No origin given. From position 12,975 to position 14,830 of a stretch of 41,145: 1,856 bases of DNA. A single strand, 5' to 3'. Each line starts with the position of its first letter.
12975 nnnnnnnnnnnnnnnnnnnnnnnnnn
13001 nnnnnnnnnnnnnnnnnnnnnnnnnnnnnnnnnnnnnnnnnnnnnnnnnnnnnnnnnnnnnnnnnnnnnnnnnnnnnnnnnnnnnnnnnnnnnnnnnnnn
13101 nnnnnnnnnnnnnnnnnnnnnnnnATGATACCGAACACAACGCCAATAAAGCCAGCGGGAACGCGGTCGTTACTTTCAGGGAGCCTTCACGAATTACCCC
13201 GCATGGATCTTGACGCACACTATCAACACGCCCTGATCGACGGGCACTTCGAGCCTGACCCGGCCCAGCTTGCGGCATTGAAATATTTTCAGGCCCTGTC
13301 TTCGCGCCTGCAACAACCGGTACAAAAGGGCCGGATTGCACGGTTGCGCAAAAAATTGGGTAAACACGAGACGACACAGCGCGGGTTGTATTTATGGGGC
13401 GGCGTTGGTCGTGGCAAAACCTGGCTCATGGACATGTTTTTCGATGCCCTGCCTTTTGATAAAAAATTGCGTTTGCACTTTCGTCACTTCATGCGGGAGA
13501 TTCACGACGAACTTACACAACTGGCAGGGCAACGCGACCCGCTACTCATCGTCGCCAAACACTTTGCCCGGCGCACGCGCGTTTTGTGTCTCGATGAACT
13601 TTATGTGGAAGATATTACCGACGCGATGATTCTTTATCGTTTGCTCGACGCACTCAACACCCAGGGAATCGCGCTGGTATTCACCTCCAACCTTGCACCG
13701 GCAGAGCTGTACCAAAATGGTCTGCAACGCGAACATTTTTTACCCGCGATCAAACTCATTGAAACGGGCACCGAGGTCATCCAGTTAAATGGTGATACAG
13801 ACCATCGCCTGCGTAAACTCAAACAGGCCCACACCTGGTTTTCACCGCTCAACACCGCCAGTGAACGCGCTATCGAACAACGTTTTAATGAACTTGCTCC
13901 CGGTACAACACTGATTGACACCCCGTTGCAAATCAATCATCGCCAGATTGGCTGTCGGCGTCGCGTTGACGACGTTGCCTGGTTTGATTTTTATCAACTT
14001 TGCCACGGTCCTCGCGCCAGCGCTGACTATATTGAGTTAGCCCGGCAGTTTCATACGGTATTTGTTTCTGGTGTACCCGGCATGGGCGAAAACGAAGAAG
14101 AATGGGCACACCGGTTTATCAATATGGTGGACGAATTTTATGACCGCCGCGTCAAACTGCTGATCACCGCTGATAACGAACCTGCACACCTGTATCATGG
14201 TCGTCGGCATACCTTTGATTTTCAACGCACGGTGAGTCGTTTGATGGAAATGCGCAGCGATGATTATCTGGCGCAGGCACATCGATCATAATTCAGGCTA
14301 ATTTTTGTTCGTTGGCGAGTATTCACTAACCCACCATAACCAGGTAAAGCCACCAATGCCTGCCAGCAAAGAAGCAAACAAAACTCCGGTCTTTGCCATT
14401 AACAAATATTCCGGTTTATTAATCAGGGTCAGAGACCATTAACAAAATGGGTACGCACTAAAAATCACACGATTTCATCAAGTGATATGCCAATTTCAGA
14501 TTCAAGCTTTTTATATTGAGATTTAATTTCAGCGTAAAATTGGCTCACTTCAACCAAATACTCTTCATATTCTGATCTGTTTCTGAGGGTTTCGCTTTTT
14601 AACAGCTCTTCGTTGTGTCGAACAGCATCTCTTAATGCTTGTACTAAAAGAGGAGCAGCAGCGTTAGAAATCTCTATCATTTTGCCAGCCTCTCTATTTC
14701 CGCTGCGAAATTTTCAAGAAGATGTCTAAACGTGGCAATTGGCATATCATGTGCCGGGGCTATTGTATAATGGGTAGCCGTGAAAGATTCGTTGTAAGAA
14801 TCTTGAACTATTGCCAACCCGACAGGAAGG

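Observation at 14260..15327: Toxin cassette inserted in the zapE/nhaA convergent junction, bracketed by ~150-bp direct repeats whose differences are mostly synonymous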

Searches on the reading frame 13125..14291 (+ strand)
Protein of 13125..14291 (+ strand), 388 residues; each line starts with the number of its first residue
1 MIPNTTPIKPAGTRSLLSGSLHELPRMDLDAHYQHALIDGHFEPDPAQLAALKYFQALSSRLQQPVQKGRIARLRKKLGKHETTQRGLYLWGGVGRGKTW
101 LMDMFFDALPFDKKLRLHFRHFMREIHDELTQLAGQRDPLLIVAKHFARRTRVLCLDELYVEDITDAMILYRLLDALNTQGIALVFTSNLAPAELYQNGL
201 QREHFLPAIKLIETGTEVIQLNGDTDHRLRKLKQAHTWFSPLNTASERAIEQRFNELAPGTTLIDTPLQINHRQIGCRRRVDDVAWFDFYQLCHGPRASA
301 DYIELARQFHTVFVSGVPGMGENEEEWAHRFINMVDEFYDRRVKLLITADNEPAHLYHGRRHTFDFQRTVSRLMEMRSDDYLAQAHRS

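Call 4: search_protein_families(library=pfam, proteins=[window:13125-14291:+], max_evalue=1)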
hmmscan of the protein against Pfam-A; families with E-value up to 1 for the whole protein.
window:13125-14291:+ (388 aa): 5 families
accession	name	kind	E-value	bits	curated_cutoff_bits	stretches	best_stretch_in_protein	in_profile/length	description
PF03969.22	AFG1_ATPase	-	1.1e-126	423.1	27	1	30-384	4-360/361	AFG1-like ATPase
PF00308.24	Bac_DnaA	-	0.0011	19.6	23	1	87-196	36-145/162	Bacterial DnaA ATPAse domain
PF13401.12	AAA_22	-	0.032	15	27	1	84-111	4-31/130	AAA domain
PF02367.23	TsaE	-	0.068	13.6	26.6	1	71-111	7-47/128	Threonylcarbamoyl adenosine biosynthesis protein TsaE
PF13191.12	AAA_16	-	0.092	13.7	32.6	0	71-129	9-85/167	AAA ATPase domain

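Call 13: find_related_loci(query=window:13125-14291:+, collection=genome_contigs, flank=6000)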
Query window:13125-14291:+ (388 aa) in genome_contigs; peptide patterns used: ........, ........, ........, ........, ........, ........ (x = any residue, [..] = any of these).
66 stretches matched a pattern; 49 encode a relative of the query (tblastn E <= 1e-3); 49 distinct loci.
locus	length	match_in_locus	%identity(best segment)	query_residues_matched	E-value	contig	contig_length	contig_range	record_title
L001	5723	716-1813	85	22-387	0e+0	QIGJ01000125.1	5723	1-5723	MAG: Gammaproteobacteria bacterium isolate SZUA-152 Ga0063293_10023480, whole genome shotgun sequence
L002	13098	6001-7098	84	22-387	0e+0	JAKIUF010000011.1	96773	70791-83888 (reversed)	MAG: Gammaproteobacteria bacterium isolate D100SM.bin.11 NODE_76_length_96773_cov_5.968173, whole genome shotgun sequenc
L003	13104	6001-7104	81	20-387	0e+0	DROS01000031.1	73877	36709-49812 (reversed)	MAG TPA_asm: Gammaproteobacteria bacterium isolate HyVt-540 HyVt-540_k145_1388614, whole genome shotgun sequence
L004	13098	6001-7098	83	22-387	0e+0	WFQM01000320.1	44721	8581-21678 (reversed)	MAG: Gammaproteobacteria bacterium isolate S013_42 k151_80875, whole genome shotgun sequence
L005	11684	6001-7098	81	22-387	0e+0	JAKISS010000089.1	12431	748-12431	MAG: Gammaproteobacteria bacterium isolate D96SM.bin.23 NODE_3648_length_12431_cov_62.802585, whole genome shotgun seque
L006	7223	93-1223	78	9-387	0e+0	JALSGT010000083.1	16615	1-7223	MAG: Chromatiales bacterium isolate 354-166_maxbin2_scaf2bin.125_VB 354-166_scaffold_3391_c1, whole genome shotgun seque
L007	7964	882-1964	76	27-387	0e+0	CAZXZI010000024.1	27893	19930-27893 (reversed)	MAG TPA_asm: uncultured Ectothiorhodospiraceae bacterium isolate binchicken_co253_195 genome assembly, contig: NODE_764_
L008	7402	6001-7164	72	5-387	0e+0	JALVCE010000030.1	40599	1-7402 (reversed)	MAG: Chromatiales bacterium isolate 134-614_metabat1_scaf2bin.009 134-614_scaffold_166_c1, whole genome shotgun sequence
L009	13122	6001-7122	72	27-388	3e-179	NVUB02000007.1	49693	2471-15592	MAG: Ectothiorhodospiraceae bacterium isolate NORP100 NORP100_7, whole genome shotgun sequence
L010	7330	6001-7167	76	6-388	0e+0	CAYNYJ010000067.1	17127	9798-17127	MAG TPA_asm: uncultured Ectothiorhodospiraceae bacterium isolate SRP215229_co1_30 genome assembly, contig: NODE_2012_len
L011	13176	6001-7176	60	1-388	1e-151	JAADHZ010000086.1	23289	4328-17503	MAG: Gammaproteobacteria bacterium isolate M_MetaBat.225 contig-127_9573, whole genome shotgun sequence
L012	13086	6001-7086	49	31-388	1e-109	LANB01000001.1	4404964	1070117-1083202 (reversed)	Cellvibrionaceae bacterium 1162T.S.0a.05 H152DRAFT_scaffold00001.1_C, whole genome shotgun sequence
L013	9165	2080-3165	50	25-386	3e-109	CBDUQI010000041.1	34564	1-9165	MAG TPA_asm: uncultured Gammaproteobacteria bacterium isolate SRR18550245_binner23_Refined_1 genome assembly, contig: ER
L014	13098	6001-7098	46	27-387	2e-105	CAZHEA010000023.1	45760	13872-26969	MAG TPA_asm: uncultured Thiotrichaceae bacterium isolate SRP128015_co1_15 genome assembly, contig: NODE_700_length_45760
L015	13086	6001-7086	48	33-388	2e-104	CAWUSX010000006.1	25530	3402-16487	MAG: uncultured Gammaproteobacteria bacterium isolate HER19_SLT_250_bin_4_1 genome assembly, contig: HER19_SLT_250_bin_4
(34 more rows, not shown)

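Call 30: search_protein_families(library=pfam, proteins=[L007:2209-4968:+, L007:5775-6938:-, L004:7479-7841:-, L005:7242-7457:-, L005:7270-7533:-, L005:7588-7890:+, L009:7512-7982:+, L009:8015-8674:+, L009:9077-9541:+], max_evalue=0.01)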
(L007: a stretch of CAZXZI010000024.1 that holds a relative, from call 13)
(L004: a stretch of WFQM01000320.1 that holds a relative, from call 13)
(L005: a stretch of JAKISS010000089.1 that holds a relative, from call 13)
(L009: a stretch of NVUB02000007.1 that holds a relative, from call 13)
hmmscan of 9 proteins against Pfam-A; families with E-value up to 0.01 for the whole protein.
L007:2209-4968:+ (919 aa): 4 families
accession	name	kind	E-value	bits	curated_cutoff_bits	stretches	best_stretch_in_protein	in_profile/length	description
PF00384.28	Molybdopterin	-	3.3e-70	237.3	24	1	77-493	15-353/353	Molybdopterin oxidoreductase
PF01568.27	Molydop_binding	-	6.3e-27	94.2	26.8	1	608-718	1-108/110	Molydopterin dinucleotide binding domain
PF04879.21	Molybdop_Fe4S4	-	1.2e-17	64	22.7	1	13-64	3-54/55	Molybdopterin oxidoreductase Fe4S4 domain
PF04324.20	Fer2_BFD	-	2.2e-15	57.1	26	1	858-906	1-48/50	BFD-like [2Fe-2S] binding domain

L007:5775-6938:- (387 aa): 0 families

L004:7479-7841:- (120 aa): 2 families
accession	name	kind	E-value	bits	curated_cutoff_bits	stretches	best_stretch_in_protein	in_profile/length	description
PF00893.25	Multi_Drug_Res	-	4.7e-31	107.6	23.7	1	13-104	2-93/93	Small Multidrug Resistance protein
PF00892.27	EamA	-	3.3e-05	24.6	28.2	1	3-110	24-132/135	EamA-like transporter family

L005:7242-7457:- (71 aa): 2 families
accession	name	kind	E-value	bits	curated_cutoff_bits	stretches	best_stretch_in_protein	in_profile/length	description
PF00893.25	Multi_Drug_Res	-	1.8e-18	67.3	23.7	1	1-55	39-93/93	Small Multidrug Resistance protein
PF00892.27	EamA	-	0.0015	19.2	28.2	1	3-61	75-132/135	EamA-like transporter family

L005:7270-7533:- (87 aa): 0 families

L005:7588-7890:+ (100 aa): 0 families

L009:7512-7982:+ (156 aa): 0 families

L009:8015-8674:+ (219 aa): 2 families
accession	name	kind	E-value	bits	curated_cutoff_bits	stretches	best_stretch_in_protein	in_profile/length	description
PF05090.19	HTTM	-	2.2e-11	44.3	27.7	1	95-203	146-251/259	HTTM domain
PF06611.17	DUF1145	-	0.0011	19.3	21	1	146-191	7-52/58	Protein of unknown function (DUF1145)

L009:9077-9541:+ (154 aa): 0 families

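Call 54: find_encoding_contigs(protein=window:13203-14291:+, flank=3000, max_places=6)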
Protein window:13203-14291:+ (362 aa): no gene with exactly this product is on record in the collection.

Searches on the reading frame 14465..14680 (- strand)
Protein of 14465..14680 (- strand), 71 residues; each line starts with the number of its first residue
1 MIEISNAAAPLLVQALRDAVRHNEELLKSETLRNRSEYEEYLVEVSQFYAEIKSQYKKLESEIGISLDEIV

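Call 4: search_protein_families(library=pfam, proteins=[window:14465-14680:-], max_evalue=1)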
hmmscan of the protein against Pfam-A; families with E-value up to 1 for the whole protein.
window:14465-14680:- (71 aa): 0 families

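Call 5: search_protein_families(library=padloc, proteins=[window:14465-14680:-], max_evalue=1)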
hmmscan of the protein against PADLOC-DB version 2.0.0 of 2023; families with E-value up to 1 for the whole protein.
window:14465-14680:- (71 aa): 0 families

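Call 6: search_protein_families(library=ncbifam, proteins=[window:14465-14680:-], max_evalue=1)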
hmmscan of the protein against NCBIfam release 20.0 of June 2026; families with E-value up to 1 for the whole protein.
window:14465-14680:- (71 aa): 2 families
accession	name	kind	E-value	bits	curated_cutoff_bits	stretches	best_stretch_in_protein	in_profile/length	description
NF052667.1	Tsi2_fam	equivalog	6.1e-05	23.4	70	1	1-63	1-63/73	Tsi2 family anti-toxin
NF005864.0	PRK07799.1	equivalog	0.12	11.5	316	1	3-36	203-236/266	crotonase/enoyl-CoA hydratase family protein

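Call 53: find_encoding_contigs(protein=window:14465-14680:-, flank=3000, max_places=6)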
Protein window:14465-14680:- (71 aa): no gene with exactly this product is on record in the collection.

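Call 56: search_solved_structures(query=window:14465-14680:-, max_evalue=10, show_alignments=1)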
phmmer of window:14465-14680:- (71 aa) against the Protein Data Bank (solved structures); distinct sequences matched with E-value up to 10: 0.

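Call 58: search_solved_structures(query=A2, max_evalue=10, show_alignments=1)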
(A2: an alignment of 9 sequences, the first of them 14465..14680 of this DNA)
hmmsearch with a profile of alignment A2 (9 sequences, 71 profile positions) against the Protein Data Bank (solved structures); distinct sequences matched with E-value up to 10: 15.
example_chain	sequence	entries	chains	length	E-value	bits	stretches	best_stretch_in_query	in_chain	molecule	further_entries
5kjx_A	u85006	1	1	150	0.063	16.6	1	26-48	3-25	cAMP-dependent protein kinase type I-alpha regulatory subunit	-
5kjy_A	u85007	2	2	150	0.071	16.4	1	26-48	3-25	cAMP-dependent protein kinase type I-alpha regulatory subunit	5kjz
7lz4_A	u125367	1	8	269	0.12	15.7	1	25-48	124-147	cAMP-dependent protein kinase type I-alpha regulatory subunit, N-terminally processed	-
5jr7_B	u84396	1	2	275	0.12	15.6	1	25-48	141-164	cAMP-dependent protein kinase type I-alpha regulatory subunit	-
1ne4_A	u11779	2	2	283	0.13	15.6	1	25-48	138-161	cAMP-dependent protein kinase type I-alpha regulatory chain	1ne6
1rgs_A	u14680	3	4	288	0.13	15.5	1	25-48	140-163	CAMP DEPENDENT PROTEIN KINASE | cAMP-dependent protein kinase type I-alpha regulatory chain | cAMP-dependent protein kinase type I-alpha regulatory subunit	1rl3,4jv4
4x6r_B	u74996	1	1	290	0.14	15.5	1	25-48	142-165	cAMP-dependent protein kinase type I-alpha regulatory subunit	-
2qcs_B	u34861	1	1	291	0.14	15.5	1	25-48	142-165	cAMP-dependent protein kinase type I-alpha regulatory subunit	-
4mx3_A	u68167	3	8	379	0.24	14.7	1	25-48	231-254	cAMP-dependent protein kinase type I-alpha regulatory subunit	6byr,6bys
6no7_B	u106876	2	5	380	0.25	14.7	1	25-48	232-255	cAMP-dependent protein kinase type I-alpha regulatory subunit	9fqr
9edd_B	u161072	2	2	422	0.32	14.3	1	25-48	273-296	cAMP-dependent protein kinase type I-alpha regulatory subunit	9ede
9edc_B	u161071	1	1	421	0.32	14.3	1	25-48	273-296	cAMP-dependent protein kinase type I-alpha regulatory subunit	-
4din_B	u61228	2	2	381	0.65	13.3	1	25-48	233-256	cAMP-dependent protein kinase type I-beta regulatory subunit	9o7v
2bk2_A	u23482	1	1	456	1.6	12.1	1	21-68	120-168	PERFRINGOLYSIN O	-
2bk1_A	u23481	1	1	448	1.6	12.1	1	21-68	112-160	PERFRINGOLYSIN O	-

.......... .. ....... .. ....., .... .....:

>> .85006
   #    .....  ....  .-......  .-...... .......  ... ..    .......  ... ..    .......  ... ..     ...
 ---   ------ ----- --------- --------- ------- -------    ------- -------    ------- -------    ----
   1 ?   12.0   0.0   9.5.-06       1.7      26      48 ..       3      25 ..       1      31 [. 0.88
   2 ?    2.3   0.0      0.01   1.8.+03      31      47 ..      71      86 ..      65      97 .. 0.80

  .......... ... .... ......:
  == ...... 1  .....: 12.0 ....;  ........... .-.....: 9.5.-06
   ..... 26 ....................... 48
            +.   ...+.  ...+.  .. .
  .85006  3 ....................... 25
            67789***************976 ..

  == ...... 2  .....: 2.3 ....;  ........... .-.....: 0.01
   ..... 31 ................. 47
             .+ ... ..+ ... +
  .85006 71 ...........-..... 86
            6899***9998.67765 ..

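Call 71: predict_structure(protein=window:14465-14680:-)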
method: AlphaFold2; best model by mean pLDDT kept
length: 71 residues; sequences in the alignment: 1
mean_pLDDT: 73.7   pTM: 0.47
mean pLDDT of the five models: 73.7, 65.2, 64.7, 63.4, 62.3
residues with pLDDT >= 90: 0; 70-90: 51; 50-70: 15; < 50: 5
segments of 3 or more residues with pLDDT < 50: 1-5
pLDDT, mean of each block of 10 residues (from residue 1): 48 78 77 77 84 82 72 50
secondary structure, 60 per line:
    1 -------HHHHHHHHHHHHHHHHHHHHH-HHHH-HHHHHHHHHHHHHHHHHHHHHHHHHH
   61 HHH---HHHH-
elements in order: H8-28 H30-33 H35-63 H67-70

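Call 74: fold_search(model_id=the predicted structure, library=pdb)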
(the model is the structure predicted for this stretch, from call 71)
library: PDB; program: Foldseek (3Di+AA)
matches with E <= 10: 0; with E <= 0.001: 0
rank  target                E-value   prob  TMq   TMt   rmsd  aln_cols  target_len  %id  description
